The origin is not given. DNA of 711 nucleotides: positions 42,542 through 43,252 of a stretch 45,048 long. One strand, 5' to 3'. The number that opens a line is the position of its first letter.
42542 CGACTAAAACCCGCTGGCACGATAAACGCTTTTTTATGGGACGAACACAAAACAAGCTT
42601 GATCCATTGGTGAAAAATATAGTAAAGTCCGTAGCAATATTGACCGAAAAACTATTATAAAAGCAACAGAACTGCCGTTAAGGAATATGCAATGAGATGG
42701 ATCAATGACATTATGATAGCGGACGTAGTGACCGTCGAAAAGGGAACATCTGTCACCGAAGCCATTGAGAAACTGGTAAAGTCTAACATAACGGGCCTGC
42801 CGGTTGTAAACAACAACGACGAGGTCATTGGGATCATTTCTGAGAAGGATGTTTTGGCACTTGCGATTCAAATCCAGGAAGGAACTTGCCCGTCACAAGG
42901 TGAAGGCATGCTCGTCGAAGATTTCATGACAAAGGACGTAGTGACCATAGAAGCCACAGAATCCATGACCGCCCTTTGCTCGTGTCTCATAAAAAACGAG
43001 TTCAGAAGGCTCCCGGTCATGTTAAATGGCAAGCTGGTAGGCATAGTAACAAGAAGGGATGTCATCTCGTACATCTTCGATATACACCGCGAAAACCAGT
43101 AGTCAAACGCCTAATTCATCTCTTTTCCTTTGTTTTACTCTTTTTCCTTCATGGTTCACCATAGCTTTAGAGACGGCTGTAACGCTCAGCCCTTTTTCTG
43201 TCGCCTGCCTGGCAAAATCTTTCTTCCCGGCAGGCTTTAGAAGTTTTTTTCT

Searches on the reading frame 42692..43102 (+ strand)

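Call 22: search_protein_families(library=pfam, proteins=[window:42692-43102:+], max_evalue=0.001)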
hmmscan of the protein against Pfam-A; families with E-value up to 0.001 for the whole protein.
window:42692-43102:+ (136 aa): 1 family
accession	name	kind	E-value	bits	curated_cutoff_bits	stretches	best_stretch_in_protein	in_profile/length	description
PF00571.33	CBS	-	1.2e-31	109.3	24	2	5-56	2-53/57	CBS domain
